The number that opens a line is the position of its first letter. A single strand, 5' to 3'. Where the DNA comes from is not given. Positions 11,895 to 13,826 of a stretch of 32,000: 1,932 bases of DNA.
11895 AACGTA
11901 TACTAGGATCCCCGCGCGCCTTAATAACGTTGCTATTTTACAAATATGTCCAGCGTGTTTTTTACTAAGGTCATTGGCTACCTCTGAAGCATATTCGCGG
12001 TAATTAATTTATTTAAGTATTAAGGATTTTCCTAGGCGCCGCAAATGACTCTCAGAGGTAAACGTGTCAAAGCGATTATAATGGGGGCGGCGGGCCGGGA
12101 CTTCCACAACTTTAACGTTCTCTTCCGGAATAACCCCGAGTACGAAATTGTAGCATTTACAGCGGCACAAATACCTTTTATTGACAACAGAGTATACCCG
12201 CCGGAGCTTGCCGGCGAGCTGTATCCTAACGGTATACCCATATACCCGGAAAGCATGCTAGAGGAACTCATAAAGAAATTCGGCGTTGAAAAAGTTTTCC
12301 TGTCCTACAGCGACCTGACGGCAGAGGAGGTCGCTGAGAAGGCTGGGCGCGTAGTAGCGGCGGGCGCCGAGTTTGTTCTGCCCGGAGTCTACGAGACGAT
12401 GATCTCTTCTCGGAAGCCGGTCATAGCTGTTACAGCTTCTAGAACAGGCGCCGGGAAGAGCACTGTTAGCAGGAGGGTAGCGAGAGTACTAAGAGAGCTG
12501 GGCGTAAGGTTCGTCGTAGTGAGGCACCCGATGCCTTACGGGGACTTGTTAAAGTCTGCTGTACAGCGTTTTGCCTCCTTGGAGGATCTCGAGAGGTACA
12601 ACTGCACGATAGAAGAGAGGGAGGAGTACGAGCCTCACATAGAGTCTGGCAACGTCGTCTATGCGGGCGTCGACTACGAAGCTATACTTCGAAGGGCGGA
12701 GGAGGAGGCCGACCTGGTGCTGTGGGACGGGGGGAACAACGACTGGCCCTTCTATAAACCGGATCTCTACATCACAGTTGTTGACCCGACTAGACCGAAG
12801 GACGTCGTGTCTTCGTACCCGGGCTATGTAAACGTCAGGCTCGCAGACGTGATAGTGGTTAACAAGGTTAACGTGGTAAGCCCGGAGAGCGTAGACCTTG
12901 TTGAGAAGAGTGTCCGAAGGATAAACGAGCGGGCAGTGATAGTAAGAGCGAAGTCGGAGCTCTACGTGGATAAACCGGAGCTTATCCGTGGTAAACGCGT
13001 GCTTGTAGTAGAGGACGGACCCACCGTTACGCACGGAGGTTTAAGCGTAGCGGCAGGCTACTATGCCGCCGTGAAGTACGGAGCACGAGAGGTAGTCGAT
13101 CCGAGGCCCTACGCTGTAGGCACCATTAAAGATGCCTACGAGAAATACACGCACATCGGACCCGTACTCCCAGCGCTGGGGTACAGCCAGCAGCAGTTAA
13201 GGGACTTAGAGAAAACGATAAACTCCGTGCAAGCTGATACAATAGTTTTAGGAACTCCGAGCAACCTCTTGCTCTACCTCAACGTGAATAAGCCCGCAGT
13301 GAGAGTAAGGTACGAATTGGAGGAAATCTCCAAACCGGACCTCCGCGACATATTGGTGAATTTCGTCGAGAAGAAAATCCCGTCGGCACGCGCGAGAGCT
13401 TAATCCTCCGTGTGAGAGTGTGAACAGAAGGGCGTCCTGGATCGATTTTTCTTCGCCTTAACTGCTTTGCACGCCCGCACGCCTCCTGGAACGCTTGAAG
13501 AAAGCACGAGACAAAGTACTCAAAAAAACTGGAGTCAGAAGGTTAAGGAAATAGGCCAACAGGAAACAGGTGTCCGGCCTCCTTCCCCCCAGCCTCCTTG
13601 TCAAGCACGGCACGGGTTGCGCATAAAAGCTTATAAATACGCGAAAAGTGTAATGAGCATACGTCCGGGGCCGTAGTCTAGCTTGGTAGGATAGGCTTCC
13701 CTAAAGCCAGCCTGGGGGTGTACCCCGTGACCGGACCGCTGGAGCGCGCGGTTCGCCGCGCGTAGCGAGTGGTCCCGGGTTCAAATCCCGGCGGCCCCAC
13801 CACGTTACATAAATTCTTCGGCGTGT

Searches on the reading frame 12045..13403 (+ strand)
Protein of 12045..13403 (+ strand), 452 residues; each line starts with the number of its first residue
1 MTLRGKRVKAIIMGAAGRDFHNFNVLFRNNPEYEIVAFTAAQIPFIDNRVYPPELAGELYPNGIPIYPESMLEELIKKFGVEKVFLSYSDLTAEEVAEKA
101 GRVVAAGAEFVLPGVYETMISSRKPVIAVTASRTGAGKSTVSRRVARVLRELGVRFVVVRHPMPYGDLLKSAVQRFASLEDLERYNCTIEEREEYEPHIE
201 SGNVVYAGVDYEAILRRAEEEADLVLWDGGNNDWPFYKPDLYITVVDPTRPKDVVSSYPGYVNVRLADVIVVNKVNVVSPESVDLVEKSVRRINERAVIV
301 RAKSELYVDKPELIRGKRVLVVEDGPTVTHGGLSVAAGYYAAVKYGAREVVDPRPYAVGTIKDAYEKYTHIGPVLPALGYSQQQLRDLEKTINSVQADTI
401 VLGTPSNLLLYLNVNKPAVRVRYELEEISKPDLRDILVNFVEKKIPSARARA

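Call 8: search_protein_families(library=pfam, proteins=[window:12045-13403:+], max_evalue=0.01)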
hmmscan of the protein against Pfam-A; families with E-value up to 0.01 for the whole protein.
window:12045-13403:+ (452 aa): 2 families
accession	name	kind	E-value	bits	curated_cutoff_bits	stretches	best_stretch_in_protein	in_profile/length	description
PF02492.25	cobW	-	0.0002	21.5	20.7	1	238-300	114-179/180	CobW/HypB/UreG, nucleotide-binding domain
PF02223.23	Thymidylate_kin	-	0.0089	16.2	27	0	135-192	6-65/185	Thymidylate kinase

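Call 13: search_protein_families(library=ncbifam, proteins=[window:12045-13403:+], max_evalue=0.01)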
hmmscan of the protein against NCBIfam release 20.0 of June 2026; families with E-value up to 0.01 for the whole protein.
window:12045-13403:+ (452 aa): 4 families
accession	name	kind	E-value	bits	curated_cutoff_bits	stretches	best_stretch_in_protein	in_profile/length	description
NF010004.0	PRK13477.1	equivalog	0.00058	18.4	524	1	117-149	278-309/514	bifunctional pantoate--beta-alanine ligase/(d)CMP kinase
NF038288.1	chaper_GTP_ZigA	equivalog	0.003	16.5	600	1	264-303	171-210/390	zinc metallochaperone GTPase ZigA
NF011997.0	PRK15453.1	equivalog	0.007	15.8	362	0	121-159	2-39/290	phosphoribulokinase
NF052327.1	arylmal_decarb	equivalog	0.0092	15.6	225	0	53-183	8-138/231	arylmalonate decarboxylase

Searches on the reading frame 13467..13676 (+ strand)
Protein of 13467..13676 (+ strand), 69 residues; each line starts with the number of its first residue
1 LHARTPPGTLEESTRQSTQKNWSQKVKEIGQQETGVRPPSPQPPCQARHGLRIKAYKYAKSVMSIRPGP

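Call 8: search_protein_families(library=pfam, proteins=[window:13467-13676:+], max_evalue=0.01)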
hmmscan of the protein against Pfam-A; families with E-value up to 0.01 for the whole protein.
window:13467-13676:+ (69 aa): 0 families

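Call 74: search_protein_families(library=pfam, proteins=[window:13467-13676:+], max_evalue=1)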
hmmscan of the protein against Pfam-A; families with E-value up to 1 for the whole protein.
window:13467-13676:+ (69 aa): 1 family
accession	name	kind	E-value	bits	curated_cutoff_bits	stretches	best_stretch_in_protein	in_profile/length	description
PF15261.11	JHY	-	0.031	15.2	27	1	12-63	15-67/124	Jhy protein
